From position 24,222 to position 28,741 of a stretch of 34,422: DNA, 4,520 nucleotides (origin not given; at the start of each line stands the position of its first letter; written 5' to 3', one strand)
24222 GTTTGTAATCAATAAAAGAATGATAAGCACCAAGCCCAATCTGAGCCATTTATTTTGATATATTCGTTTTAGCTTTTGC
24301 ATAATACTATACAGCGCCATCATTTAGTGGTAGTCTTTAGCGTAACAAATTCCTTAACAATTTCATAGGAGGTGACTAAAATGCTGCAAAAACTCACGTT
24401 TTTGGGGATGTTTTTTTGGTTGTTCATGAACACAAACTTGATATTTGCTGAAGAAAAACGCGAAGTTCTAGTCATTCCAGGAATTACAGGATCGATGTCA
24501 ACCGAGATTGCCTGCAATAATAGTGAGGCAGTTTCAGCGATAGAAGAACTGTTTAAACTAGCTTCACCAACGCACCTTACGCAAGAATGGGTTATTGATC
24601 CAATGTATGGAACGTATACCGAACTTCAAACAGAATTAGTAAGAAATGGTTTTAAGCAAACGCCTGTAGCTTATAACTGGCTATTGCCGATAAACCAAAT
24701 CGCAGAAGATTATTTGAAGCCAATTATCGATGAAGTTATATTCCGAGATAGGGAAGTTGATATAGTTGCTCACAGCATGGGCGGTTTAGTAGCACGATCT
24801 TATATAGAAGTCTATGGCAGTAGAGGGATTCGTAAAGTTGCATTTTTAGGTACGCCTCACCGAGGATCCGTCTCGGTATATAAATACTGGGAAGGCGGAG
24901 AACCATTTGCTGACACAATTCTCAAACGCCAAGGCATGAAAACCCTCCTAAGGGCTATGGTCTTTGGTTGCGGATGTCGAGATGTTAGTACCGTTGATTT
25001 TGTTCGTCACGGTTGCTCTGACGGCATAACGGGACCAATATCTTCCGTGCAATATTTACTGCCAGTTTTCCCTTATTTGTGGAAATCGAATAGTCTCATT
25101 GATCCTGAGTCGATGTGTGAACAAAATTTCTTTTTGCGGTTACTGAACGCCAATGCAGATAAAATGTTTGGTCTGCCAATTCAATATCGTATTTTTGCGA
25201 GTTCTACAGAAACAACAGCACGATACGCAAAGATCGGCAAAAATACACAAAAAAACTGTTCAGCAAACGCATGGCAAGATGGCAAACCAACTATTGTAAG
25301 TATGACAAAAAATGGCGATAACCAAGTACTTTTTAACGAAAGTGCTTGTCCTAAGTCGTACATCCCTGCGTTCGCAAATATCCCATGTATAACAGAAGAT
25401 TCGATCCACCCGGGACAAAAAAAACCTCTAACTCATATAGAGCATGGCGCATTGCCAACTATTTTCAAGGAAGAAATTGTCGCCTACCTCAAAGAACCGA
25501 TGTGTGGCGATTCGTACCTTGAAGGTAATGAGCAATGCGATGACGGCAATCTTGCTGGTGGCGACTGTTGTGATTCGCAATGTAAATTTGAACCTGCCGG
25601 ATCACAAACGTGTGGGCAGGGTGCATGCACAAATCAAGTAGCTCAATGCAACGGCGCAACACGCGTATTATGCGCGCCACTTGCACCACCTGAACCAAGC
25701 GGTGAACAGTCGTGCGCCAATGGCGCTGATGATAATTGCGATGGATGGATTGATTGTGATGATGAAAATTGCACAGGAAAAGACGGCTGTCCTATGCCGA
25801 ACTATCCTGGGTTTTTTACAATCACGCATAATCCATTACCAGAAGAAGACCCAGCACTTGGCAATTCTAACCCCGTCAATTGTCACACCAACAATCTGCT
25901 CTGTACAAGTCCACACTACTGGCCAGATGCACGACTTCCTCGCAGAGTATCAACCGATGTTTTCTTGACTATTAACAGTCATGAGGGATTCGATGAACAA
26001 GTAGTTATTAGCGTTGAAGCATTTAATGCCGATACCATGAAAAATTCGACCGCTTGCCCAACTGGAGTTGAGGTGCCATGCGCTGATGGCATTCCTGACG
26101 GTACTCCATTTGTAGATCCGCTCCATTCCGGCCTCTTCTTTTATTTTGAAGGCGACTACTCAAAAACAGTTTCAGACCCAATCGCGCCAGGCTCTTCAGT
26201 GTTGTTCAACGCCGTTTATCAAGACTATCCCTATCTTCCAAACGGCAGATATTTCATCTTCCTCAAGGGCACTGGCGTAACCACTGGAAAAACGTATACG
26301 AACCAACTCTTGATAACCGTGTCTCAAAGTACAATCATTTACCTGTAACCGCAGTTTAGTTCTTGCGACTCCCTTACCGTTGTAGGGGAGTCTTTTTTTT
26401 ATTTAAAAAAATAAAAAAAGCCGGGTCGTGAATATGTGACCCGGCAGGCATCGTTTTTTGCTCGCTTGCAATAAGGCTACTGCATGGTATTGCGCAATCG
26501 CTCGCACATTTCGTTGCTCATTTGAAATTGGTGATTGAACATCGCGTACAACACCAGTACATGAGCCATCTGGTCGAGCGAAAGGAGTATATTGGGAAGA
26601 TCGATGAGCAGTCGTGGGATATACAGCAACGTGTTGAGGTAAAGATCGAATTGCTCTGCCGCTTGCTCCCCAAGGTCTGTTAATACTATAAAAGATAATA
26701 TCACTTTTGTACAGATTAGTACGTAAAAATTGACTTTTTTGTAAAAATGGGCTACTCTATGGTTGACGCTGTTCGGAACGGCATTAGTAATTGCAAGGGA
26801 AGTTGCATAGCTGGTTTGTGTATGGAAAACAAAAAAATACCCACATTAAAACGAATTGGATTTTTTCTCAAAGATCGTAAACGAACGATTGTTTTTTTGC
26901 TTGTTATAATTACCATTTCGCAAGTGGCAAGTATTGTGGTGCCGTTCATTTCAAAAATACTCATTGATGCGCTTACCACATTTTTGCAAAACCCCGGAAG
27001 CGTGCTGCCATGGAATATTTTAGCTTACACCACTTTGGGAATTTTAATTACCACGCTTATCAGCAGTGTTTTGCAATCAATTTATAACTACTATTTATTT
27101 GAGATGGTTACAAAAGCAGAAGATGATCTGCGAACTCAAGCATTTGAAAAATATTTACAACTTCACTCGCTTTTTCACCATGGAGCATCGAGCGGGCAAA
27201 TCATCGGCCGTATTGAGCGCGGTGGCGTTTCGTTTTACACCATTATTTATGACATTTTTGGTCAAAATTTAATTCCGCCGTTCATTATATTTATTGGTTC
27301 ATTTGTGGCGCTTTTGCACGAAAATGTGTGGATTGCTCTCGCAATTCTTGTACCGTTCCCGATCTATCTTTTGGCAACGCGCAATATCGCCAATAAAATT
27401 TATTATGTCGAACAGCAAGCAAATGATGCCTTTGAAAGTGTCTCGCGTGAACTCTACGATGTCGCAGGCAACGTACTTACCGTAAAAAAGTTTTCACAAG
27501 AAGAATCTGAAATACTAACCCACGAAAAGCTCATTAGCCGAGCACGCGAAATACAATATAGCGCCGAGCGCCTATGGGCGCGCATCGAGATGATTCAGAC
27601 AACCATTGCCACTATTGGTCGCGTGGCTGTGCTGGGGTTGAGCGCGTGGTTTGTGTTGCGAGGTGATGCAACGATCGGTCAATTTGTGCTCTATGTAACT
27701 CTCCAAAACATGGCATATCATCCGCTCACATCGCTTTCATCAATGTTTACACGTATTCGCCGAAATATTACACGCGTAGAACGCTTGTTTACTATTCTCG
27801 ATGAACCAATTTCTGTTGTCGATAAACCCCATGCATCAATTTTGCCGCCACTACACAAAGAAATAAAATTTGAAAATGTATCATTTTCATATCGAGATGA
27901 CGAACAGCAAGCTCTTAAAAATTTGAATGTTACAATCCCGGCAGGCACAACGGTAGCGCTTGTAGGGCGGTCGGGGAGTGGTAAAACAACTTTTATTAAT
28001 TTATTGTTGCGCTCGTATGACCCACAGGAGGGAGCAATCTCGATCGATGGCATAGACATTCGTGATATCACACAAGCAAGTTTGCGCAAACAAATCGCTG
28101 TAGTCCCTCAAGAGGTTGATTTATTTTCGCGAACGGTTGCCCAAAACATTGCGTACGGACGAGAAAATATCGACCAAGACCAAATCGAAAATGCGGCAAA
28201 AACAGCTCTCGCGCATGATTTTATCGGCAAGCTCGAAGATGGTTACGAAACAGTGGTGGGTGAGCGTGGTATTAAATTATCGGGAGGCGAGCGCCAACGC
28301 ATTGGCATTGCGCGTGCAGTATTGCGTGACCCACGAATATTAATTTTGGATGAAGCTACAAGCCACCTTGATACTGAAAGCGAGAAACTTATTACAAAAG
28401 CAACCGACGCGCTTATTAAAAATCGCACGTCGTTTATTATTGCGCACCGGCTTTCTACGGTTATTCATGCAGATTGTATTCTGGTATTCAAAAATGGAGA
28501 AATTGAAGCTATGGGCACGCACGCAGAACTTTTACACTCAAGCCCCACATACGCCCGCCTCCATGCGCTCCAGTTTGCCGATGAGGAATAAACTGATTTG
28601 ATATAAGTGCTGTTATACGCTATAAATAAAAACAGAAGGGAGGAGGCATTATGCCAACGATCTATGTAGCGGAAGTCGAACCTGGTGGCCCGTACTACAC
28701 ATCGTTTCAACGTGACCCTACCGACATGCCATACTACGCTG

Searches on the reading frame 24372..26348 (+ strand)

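Call 7: search_protein_families(library=pfam, proteins=[window:24372-26348:+], max_evalue=0.01)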
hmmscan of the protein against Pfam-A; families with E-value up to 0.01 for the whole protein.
window:24372-26348:+ (658 aa): 7 families
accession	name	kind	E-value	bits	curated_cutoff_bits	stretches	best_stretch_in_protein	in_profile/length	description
PF02450.21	LCAT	-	5e-09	36.3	21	1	68-297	55-243/392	Lecithin:cholesterol acyltransferase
PF02089.21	Palm_thioest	-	4.6e-06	27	26.8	1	103-180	50-120/254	Palmitoyl protein thioesterase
PF07819.20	PGAP1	-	5.8e-06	26.7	24.3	1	109-167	78-133/233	PGAP1-like alpha/beta domain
PF24096.1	DUF7379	-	1.3e-05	25.7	33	1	126-166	69-115/191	Domain of unknown function (DUF7379)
PF13948.11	DUF4215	-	1.7e-05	25.5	27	1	375-405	18-47/47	Domain of unknown function (DUF4215)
PF01674.24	Lipase_2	-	0.0017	18.4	20.3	1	127-170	75-116/219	Lipase (class 2)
PF00561.26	Abhydrolase_1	-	0.0036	17.4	25.8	1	126-161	68-102/245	alpha/beta hydrolase fold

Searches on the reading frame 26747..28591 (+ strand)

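Call 84: search_protein_families(library=pfam, proteins=[window:26747-28591:+], max_evalue=0.01)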
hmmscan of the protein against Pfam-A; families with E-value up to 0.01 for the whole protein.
window:26747-28591:+ (614 aa): 12 families
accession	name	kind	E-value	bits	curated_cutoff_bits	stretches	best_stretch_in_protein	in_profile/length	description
PF00005.33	ABC_tran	-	3.2e-36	125.4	25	1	390-539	1-137/137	ABC transporter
PF00664.28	ABC_membrane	-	2.8e-23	83.4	28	1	49-322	2-269/274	ABC transporter transmembrane region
PF13191.12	AAA_16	-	1.2e-05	26.3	32.6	1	381-552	3-155/167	AAA ATPase domain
PF03193.22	RsgA_GTPase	-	0.00013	22.3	30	1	382-432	89-138/174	RsgA GTPase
PF06414.18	Zeta_toxin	-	0.00041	20.3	22.3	1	402-441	18-57/199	Zeta toxin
PF02463.25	SMC_N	-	0.00057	19.8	40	0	500-578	123-208/220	RecF/RecN/SMC N terminal domain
PF13401.12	AAA_22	-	0.00068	20.4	27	1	403-452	8-33/130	AAA domain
PF13604.12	AAA_30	-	0.0011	19.2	27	1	401-555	19-115/191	AAA domain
PF01926.29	MMR_HSR1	-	0.0046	17.5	21.9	0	402-425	1-23/113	50S ribosome-binding GTPase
PF02367.23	TsaE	-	0.006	17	26.6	0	387-425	8-46/128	Threonylcarbamoyl adenosine biosynthesis protein TsaE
PF13304.12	AAA_21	-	0.0063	17.1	27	0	404-441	3-45/304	AAA domain, putative AbiEii toxin, Type IV TA system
PF13481.12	AAA_25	-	0.0068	16.5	27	0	372-417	4-50/195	AAA domain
